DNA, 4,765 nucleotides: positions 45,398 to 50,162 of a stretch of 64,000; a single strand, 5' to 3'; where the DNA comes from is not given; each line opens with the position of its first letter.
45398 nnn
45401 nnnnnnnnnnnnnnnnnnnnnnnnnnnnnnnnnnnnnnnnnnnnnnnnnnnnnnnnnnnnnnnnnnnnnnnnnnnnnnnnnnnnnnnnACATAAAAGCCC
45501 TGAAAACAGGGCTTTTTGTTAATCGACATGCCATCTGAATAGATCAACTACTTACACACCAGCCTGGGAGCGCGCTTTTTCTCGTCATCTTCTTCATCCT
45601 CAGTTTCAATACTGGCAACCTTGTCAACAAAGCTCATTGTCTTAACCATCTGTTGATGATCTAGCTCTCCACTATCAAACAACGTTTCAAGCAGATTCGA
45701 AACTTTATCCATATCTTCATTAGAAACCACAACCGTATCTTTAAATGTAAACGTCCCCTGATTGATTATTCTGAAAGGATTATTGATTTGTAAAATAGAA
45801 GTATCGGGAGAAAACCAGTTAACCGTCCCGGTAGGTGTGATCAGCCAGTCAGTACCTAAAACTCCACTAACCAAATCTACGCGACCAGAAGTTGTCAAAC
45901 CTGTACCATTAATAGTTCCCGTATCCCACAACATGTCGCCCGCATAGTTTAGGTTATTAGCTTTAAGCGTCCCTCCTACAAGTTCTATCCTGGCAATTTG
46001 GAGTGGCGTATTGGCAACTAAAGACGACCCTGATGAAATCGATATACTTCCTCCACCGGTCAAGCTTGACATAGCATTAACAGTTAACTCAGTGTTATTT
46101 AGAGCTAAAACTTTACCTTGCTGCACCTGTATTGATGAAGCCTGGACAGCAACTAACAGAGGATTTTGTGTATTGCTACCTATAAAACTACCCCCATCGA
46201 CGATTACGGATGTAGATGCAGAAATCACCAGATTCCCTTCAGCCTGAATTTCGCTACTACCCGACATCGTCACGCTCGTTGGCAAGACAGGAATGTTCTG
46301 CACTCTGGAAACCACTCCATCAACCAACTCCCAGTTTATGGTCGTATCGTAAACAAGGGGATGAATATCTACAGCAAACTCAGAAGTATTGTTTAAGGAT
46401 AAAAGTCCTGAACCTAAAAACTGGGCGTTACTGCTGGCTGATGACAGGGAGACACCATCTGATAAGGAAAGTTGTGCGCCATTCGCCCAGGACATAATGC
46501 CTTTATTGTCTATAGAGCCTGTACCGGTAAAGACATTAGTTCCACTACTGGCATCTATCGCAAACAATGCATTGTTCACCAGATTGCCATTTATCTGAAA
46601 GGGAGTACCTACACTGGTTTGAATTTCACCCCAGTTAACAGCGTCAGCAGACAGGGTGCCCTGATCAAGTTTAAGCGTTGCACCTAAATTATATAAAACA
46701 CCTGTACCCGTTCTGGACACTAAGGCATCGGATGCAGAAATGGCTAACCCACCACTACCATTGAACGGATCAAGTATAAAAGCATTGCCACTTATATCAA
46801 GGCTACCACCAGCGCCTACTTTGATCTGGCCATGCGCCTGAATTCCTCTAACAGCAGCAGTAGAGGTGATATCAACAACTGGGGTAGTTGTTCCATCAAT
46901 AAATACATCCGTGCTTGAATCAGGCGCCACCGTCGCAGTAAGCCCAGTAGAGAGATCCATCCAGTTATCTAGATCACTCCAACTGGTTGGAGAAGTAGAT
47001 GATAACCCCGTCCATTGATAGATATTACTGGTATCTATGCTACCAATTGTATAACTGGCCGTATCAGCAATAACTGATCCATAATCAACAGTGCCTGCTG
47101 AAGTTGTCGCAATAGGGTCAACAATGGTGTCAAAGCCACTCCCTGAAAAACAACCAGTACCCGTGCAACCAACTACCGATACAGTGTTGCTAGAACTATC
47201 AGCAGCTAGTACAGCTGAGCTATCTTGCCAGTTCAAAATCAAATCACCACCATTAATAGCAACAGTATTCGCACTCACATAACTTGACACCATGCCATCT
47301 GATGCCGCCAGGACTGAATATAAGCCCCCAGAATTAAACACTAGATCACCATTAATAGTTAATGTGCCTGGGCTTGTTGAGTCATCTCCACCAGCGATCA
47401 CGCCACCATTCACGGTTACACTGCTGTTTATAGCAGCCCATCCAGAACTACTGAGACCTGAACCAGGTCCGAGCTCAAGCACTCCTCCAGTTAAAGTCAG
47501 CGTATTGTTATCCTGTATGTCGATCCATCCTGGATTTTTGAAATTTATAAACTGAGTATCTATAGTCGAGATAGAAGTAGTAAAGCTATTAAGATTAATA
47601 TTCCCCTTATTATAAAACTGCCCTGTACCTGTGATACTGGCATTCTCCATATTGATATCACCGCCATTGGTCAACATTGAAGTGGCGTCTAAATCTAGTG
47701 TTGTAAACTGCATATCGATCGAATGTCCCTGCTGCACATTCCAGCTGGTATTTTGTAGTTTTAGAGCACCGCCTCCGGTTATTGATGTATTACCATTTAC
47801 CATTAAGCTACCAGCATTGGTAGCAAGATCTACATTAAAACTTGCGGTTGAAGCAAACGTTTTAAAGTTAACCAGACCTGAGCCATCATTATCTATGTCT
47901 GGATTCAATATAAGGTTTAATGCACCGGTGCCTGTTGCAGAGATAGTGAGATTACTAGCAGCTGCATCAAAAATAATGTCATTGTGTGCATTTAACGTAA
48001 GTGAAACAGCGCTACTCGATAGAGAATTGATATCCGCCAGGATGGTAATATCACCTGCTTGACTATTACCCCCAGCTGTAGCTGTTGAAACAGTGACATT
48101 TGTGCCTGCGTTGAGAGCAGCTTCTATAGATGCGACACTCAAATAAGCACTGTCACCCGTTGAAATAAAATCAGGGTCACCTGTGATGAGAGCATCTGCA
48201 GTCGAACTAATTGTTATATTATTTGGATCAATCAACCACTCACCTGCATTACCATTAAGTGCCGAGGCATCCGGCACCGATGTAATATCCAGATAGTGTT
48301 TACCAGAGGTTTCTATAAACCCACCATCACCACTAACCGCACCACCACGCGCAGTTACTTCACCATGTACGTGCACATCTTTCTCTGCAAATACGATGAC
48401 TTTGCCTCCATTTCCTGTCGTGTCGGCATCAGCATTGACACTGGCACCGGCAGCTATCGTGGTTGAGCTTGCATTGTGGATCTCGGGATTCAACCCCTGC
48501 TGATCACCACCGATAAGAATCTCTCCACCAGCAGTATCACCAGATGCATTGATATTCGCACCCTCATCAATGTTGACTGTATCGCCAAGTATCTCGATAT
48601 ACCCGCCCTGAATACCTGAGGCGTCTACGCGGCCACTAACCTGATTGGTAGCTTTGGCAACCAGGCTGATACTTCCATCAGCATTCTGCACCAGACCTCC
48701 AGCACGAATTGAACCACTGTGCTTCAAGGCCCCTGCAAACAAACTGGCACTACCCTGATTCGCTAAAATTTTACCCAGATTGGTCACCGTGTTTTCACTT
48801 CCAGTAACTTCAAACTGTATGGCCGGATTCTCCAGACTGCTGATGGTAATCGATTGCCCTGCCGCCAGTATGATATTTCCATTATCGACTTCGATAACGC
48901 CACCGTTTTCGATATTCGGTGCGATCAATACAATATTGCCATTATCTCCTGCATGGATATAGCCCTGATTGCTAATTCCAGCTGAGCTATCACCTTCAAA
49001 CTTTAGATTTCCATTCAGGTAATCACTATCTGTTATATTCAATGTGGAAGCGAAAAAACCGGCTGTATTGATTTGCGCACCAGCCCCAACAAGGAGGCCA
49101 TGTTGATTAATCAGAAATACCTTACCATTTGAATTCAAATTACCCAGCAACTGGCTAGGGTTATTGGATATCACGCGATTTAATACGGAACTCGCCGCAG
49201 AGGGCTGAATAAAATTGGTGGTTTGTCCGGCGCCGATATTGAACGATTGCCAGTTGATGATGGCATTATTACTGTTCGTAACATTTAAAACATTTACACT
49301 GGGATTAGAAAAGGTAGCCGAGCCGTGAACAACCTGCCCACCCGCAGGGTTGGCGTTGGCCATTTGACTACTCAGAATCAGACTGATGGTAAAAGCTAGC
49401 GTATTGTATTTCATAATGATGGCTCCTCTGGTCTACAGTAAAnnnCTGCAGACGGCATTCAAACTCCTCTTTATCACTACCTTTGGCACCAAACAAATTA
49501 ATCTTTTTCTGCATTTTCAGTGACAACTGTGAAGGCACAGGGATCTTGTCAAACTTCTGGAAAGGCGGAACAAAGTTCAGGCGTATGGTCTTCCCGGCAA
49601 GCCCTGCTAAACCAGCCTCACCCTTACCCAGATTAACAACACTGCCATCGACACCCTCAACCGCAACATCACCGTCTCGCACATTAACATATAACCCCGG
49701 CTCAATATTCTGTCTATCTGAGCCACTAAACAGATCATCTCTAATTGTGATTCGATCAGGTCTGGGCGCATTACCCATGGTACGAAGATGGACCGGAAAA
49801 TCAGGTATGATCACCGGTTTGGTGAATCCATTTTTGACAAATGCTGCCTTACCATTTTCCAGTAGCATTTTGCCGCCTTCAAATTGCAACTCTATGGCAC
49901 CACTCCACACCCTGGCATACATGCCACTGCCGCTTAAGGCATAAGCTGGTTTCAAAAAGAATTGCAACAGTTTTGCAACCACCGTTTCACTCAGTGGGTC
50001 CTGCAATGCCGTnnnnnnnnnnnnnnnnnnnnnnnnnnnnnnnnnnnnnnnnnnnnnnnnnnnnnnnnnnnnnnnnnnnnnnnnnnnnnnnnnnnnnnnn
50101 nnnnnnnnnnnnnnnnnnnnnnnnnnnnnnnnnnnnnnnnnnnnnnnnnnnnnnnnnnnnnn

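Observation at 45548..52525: Two-partner secretion operon with a secreted tandem-FecR protein inserted between tpsB and tpsA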

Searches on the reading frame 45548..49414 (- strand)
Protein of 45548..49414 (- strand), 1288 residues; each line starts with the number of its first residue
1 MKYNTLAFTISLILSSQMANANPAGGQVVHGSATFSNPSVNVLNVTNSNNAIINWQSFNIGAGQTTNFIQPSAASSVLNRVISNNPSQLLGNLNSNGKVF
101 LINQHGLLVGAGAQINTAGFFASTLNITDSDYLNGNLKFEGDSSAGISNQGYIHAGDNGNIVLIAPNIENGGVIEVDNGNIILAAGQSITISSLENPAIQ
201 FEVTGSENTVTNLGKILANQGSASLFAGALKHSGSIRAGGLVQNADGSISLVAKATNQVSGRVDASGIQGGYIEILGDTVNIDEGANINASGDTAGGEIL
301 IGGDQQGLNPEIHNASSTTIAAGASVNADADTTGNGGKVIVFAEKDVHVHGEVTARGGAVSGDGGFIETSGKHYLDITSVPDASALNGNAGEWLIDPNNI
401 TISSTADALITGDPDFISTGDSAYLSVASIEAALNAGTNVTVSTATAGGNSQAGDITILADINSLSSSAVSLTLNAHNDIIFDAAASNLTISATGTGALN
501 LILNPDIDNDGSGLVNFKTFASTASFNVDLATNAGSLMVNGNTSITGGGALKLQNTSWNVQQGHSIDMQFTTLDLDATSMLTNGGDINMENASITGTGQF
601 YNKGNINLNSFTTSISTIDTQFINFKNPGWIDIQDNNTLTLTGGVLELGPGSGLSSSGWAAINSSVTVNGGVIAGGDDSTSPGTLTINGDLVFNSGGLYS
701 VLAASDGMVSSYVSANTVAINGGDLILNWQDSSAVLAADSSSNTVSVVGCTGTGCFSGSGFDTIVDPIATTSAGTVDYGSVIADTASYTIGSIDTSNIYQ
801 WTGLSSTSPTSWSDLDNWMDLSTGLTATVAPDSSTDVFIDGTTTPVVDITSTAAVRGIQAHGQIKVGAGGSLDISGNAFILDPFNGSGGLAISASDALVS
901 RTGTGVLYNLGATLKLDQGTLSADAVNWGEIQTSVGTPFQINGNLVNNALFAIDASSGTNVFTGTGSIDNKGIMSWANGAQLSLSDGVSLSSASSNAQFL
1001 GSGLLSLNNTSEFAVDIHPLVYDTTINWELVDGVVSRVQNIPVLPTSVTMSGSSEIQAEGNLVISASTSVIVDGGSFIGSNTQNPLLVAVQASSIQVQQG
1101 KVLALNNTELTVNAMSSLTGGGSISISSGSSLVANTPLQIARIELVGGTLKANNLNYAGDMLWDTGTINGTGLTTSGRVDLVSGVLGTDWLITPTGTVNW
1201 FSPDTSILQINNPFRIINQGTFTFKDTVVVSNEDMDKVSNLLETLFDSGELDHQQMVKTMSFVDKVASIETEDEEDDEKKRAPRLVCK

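Call 3: search_protein_families(library=pfam, proteins=[window:45548-49414:-], max_evalue=0.01)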
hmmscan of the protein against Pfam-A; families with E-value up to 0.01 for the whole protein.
window:45548-49414:- (1288 aa): 1 family
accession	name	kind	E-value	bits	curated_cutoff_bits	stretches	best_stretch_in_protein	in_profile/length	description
PF05860.19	TPS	-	3.5e-27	96.4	33.5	1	36-258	19-245/252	TPS secretion domain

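Call 7: search_protein_families(library=ncbifam, proteins=[window:45548-49414:-], max_evalue=0.01)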
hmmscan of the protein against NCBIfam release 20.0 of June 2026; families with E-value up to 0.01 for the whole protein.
window:45548-49414:- (1288 aa): 1 family
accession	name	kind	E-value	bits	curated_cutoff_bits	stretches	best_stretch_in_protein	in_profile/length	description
TIGR01901.1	adhes_NPXG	domain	6.8e-21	74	29.1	1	53-127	2-78/79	filamentous hemagglutinin N-terminal domain-containing protein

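Call 85: search_protein_families(library=padloc, proteins=[window:45548-49414:-], max_evalue=0.01)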
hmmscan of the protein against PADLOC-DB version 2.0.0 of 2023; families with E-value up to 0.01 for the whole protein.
window:45548-49414:- (1288 aa): 0 families

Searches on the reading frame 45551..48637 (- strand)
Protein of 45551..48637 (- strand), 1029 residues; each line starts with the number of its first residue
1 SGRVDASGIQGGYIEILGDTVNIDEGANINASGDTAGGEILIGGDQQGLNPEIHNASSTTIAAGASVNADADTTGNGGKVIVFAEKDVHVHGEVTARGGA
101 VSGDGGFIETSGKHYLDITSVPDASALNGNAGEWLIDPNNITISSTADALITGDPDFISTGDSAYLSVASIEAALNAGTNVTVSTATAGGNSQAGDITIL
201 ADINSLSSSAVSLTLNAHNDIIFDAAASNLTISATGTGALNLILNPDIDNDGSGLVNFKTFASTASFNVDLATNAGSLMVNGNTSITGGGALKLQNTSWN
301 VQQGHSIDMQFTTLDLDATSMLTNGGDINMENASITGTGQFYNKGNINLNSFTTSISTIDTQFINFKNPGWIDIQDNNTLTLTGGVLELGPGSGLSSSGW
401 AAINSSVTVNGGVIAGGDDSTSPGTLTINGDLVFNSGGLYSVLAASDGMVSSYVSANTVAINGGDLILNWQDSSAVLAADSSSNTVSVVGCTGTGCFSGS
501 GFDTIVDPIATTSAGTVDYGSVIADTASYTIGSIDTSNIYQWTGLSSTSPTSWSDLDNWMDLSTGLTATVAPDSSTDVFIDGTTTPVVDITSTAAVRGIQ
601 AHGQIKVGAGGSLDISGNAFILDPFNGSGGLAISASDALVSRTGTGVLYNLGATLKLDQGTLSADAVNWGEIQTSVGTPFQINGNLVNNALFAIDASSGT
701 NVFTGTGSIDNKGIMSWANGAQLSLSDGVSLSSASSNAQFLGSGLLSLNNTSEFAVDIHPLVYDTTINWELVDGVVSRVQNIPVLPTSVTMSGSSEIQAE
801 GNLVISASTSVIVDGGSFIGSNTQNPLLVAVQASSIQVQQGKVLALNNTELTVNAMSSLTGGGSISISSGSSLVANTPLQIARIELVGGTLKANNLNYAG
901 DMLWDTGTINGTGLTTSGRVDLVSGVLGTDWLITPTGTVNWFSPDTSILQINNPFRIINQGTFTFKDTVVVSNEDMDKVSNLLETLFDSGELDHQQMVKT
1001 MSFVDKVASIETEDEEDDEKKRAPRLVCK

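Call 84: search_protein_families(library=pfam, proteins=[window:45551-48637:-], max_evalue=1)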
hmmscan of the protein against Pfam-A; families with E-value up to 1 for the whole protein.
window:45551-48637:- (1029 aa): 0 families

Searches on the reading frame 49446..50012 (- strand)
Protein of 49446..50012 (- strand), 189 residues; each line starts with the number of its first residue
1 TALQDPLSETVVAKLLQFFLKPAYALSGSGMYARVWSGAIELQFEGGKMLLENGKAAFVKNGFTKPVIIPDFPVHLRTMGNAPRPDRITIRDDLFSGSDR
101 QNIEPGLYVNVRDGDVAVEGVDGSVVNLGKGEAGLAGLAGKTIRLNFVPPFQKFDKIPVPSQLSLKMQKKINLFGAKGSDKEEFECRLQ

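Call 84: search_protein_families(library=pfam, proteins=[window:49446-50012:-], max_evalue=1)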
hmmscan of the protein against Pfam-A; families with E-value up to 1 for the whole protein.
window:49446-50012:- (189 aa): 1 family
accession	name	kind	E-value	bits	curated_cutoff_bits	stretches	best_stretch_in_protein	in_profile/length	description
PF07883.17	Cupin_2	-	0.12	12.5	27.2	0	33-62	22-51/70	Cupin domain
